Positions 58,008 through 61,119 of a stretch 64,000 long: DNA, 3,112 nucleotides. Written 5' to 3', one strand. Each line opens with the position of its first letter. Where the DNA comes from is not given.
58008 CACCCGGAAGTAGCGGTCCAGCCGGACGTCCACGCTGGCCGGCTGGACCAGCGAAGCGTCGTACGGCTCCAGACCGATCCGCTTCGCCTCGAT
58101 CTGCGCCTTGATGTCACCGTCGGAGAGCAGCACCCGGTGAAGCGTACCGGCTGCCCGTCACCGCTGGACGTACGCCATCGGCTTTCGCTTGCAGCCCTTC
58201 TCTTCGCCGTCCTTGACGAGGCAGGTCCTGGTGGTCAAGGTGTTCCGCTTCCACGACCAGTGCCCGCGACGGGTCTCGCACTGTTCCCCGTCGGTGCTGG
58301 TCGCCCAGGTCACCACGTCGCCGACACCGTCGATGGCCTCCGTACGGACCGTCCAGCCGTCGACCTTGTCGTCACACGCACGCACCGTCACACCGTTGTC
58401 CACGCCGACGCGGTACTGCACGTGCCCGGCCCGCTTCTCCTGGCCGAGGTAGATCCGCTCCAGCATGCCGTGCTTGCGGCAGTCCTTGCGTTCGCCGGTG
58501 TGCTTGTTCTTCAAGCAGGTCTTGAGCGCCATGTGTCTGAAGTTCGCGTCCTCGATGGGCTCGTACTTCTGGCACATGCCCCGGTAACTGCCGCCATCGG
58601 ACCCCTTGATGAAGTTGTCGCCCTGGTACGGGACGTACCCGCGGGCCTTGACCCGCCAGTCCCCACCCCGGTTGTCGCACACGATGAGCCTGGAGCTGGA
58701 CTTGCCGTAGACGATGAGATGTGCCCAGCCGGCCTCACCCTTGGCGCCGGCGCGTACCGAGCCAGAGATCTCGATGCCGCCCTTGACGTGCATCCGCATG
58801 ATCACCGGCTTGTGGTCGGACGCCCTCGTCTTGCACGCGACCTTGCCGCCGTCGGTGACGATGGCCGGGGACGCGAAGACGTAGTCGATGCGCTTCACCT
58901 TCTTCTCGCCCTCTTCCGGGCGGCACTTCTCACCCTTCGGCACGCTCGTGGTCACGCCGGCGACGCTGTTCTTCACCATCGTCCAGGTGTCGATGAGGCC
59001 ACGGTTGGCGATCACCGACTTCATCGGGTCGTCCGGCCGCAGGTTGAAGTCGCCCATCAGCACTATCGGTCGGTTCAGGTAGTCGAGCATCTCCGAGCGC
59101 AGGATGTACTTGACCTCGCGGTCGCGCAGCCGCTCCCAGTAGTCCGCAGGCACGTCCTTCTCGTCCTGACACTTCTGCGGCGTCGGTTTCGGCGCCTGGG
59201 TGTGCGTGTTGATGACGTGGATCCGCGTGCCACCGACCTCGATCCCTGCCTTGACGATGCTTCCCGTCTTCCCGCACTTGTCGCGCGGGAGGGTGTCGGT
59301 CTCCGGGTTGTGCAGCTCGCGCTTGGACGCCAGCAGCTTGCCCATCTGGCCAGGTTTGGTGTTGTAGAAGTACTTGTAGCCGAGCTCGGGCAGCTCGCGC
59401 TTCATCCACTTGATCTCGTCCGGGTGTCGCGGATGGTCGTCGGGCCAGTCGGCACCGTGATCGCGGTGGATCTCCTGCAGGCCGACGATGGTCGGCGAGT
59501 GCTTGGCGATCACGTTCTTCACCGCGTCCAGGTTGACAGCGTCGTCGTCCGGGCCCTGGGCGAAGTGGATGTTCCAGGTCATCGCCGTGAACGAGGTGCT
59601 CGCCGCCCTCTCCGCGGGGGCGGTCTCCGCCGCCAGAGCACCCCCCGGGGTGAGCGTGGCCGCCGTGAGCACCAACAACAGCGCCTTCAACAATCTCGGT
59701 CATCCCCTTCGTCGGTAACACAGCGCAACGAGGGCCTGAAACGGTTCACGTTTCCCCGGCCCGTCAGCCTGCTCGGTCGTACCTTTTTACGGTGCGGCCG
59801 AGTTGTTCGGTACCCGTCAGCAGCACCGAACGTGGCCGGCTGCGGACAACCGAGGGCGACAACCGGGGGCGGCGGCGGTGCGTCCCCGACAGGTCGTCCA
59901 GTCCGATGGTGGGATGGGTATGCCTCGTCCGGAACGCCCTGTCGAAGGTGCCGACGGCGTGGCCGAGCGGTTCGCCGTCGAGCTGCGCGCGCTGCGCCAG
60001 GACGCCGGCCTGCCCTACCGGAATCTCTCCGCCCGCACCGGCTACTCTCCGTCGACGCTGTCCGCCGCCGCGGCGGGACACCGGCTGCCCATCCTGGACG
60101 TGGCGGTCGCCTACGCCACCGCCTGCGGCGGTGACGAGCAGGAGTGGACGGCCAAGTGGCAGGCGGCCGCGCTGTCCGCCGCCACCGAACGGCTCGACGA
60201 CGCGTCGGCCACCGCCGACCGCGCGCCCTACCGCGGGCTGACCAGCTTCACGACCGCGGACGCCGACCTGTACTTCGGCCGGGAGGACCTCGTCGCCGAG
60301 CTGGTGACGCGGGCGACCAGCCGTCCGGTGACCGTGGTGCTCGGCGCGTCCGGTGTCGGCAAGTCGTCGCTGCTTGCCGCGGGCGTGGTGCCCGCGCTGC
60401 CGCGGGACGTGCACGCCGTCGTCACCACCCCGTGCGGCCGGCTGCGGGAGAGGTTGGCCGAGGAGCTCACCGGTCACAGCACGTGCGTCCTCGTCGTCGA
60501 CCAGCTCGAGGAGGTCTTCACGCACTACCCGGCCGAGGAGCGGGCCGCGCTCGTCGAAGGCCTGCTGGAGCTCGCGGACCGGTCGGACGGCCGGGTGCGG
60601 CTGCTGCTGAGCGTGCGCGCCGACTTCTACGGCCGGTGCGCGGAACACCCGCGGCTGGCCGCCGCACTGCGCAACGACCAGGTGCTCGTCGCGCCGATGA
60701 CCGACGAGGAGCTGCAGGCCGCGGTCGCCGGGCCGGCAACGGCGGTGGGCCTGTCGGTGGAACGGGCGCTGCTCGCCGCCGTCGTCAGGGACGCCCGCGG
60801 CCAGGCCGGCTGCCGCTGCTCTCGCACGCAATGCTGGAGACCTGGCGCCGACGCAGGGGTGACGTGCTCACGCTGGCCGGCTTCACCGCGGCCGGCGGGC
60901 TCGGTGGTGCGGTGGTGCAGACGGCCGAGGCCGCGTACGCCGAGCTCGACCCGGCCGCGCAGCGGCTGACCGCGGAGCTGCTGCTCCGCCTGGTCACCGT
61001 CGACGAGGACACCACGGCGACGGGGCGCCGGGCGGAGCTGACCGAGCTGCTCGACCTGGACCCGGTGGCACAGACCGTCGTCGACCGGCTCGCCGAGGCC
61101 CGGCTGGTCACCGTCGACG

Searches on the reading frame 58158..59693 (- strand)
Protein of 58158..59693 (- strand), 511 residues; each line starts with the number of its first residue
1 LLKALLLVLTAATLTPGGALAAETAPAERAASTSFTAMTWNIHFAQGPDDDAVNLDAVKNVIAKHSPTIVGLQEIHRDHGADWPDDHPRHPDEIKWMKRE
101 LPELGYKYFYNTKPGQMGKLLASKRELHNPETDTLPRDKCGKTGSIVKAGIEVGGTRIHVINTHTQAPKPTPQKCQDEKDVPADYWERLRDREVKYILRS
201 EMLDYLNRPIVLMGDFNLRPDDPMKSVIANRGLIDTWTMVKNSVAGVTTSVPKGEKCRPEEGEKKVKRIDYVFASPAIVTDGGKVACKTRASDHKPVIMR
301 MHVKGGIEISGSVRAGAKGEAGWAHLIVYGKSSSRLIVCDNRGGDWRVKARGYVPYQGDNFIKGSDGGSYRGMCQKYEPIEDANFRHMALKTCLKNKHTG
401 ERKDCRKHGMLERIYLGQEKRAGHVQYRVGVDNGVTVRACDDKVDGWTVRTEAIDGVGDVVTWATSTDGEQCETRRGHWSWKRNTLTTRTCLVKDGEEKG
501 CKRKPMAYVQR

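Call 79: search_protein_families(library=pfam, proteins=[window:58158-59693:-], max_evalue=0.01)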
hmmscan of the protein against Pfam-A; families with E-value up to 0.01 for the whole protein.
window:58158-59693:- (511 aa): 2 families
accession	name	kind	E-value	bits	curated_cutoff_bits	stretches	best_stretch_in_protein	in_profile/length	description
PF03372.29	Exo_endo_phos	-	7.3e-20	72.1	24.5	1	38-294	1-225/225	Endonuclease/Exonuclease/phosphatase family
PF22669.2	Exo_endo_phos2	-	0.0029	17.6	27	0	39-227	2-188/288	Endonuclease/Exonuclease/phosphatase family 2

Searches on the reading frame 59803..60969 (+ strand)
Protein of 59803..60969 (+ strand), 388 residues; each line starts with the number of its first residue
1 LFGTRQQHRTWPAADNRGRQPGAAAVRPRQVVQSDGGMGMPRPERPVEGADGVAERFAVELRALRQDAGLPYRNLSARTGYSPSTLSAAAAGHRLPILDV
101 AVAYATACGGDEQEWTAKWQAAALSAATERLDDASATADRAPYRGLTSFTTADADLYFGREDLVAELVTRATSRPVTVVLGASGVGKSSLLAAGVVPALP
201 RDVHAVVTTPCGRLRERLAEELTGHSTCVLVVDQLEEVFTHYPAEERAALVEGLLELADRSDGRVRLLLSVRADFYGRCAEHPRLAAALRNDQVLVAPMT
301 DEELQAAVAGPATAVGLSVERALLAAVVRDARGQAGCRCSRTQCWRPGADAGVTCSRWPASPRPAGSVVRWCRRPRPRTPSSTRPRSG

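Call 79: search_protein_families(library=pfam, proteins=[window:59803-60969:+], max_evalue=0.01)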
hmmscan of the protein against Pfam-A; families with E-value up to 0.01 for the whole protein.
window:59803-60969:+ (388 aa): 10 families
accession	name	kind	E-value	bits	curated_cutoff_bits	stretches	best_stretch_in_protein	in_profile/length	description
PF20703.3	nSTAND1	-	3.2e-55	188.7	27.1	1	142-336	1-224/379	Novel STAND NTPase 1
PF13560.12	HTH_31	-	7.5e-09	36.2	27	1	56-115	1-61/64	Helix-turn-helix domain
PF01381.28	HTH_3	-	1.9e-05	25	23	1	61-115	1-55/55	Helix-turn-helix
PF25201.1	nSTAND6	-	0.00015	22.3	27.7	1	158-193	2-37/148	Novel STAND NTPase 6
PF13191.12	AAA_16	-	0.00039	21.4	32.6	1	158-258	3-109/167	AAA ATPase domain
PF13412.12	HTH_24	-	0.00042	20.3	21.9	1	61-88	9-36/48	Winged helix-turn-helix DNA-binding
PF13401.12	AAA_22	-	0.0011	19.7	27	0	212-275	69-126/130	AAA domain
PF13404.12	HTH_AsnC-type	-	0.0025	18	27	0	61-86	9-34/42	AsnC-type helix-turn-helix domain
PF03193.22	RsgA_GTPase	-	0.003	17.8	30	1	166-193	99-125/174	RsgA GTPase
PF25199.1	nSTAND_NTPase5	-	0.008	16.5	34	0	162-240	27-110/145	Novel STAND NTPase 5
